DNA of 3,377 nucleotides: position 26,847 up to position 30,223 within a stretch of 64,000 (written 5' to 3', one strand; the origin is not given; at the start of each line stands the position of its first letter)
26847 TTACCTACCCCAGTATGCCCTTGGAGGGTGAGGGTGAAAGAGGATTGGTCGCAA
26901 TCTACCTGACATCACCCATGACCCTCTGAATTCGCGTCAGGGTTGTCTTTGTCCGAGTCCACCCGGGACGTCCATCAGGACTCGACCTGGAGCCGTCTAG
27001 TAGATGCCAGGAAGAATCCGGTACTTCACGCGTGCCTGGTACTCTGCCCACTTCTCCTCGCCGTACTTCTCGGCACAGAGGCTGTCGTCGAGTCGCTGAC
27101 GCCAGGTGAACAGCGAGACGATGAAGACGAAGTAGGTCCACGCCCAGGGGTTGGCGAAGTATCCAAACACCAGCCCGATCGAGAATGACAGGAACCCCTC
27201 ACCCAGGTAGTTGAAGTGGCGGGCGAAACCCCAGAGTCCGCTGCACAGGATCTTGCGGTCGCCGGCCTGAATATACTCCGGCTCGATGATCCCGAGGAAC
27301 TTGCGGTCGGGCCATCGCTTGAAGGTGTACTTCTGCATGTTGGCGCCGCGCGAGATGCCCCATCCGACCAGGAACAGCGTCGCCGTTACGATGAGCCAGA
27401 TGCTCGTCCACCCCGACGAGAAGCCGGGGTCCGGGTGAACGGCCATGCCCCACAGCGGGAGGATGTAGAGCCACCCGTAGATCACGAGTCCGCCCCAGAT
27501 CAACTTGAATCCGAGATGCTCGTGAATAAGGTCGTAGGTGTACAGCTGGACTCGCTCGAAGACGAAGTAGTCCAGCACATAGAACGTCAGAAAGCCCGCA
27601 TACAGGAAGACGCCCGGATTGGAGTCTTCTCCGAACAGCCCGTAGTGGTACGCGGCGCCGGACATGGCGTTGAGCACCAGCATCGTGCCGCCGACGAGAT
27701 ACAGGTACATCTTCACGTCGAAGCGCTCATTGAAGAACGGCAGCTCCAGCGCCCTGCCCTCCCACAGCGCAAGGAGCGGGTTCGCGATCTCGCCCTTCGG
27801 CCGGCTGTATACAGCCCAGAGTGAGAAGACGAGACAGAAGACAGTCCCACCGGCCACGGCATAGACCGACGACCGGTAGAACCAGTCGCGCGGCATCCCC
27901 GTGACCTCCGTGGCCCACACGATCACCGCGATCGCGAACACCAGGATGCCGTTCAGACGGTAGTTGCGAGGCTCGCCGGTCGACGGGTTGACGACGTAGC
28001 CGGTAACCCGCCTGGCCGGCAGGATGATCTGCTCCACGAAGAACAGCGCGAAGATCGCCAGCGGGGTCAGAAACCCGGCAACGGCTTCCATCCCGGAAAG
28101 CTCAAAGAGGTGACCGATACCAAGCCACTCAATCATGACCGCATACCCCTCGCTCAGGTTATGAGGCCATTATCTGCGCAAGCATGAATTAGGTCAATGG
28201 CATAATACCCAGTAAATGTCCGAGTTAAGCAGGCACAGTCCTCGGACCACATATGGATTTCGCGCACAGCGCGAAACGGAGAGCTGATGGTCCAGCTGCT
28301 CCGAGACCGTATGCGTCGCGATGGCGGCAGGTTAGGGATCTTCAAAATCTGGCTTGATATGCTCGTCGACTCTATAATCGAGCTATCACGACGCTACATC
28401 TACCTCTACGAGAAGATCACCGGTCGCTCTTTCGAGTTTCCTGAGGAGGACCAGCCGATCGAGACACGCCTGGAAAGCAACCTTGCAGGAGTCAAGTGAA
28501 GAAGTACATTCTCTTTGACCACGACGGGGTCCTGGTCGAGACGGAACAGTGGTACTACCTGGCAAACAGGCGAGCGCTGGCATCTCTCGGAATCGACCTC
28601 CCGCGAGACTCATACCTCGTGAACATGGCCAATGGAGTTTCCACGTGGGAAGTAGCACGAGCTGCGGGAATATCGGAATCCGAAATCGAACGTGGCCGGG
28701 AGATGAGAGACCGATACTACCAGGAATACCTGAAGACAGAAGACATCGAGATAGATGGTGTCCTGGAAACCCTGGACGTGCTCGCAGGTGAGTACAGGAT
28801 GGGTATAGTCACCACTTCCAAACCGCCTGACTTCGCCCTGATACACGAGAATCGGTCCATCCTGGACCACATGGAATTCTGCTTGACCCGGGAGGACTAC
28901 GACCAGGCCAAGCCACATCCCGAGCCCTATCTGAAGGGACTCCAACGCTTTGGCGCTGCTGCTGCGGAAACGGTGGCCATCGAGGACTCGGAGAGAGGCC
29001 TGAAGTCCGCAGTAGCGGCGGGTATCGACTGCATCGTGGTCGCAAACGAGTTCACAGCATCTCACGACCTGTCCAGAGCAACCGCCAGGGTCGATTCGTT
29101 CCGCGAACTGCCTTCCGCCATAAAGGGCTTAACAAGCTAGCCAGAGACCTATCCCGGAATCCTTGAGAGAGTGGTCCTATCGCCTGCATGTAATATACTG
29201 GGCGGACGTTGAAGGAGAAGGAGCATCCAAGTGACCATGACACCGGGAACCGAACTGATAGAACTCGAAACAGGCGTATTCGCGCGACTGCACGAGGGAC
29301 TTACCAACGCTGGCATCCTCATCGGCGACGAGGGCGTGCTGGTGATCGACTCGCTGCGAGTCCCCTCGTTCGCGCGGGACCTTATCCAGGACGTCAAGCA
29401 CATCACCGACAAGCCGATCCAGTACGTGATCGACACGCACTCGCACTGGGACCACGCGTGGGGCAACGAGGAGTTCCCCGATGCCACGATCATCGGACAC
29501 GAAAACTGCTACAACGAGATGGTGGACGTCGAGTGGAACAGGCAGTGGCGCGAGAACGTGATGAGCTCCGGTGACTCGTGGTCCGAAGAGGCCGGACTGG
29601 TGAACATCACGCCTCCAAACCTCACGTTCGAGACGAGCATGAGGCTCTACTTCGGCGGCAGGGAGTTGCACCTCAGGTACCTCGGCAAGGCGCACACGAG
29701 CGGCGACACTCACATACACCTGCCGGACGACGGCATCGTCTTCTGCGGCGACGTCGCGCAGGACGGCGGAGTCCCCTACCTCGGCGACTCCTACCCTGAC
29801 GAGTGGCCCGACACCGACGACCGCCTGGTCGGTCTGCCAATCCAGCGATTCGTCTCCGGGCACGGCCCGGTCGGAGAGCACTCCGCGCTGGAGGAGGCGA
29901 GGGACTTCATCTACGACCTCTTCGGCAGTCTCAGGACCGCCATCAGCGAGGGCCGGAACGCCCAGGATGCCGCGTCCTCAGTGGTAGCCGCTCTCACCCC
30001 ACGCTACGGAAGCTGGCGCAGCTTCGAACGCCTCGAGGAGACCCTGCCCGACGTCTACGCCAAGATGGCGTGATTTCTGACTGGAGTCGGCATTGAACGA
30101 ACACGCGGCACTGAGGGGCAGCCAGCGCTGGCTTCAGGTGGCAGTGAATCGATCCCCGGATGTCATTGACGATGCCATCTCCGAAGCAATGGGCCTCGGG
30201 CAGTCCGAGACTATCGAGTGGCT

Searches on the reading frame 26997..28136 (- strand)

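Call 88: search_protein_families(library=pfam, proteins=[window:26997-28136:-], max_evalue=0.001)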
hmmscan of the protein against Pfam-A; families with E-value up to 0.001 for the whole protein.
window:26997-28136:- (379 aa): 2 families
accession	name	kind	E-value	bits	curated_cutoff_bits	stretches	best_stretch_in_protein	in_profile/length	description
PF01222.22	ERG4_ERG24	-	7.3e-36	124.3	27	1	26-379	75-432/432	Ergosterol biosynthesis ERG4/ERG24 family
PF06966.17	DUF1295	-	5.7e-06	26.4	20.4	1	212-370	89-235/235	Protein of unknown function (DUF1295)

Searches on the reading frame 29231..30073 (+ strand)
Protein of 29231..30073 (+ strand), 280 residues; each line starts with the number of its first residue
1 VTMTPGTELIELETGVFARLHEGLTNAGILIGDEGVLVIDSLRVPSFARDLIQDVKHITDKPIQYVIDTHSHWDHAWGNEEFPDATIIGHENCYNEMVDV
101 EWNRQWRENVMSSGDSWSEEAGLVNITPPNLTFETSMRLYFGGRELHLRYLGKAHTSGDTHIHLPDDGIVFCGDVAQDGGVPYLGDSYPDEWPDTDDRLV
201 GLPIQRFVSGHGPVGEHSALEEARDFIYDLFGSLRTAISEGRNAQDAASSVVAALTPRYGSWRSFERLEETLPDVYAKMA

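Call 3: search_protein_families(library=pfam, proteins=[window:29231-30073:+], max_evalue=1)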
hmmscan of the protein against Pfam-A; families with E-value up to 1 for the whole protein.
window:29231-30073:+ (280 aa): 2 families
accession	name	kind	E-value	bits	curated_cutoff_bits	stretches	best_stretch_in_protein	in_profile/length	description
PF00753.33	Lactamase_B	-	4.6e-22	79.4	22.7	1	23-211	4-196/196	Metallo-beta-lactamase superfamily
PF12706.13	Lactamase_B_2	-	0.097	12.7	27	1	49-81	17-49/200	Beta-lactamase superfamily domain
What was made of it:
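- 29231..30073 (+): Metallo-beta-lactamase-fold gene; conserved left flank of the islet. PF00753, E 4.6e-22 (call 3).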
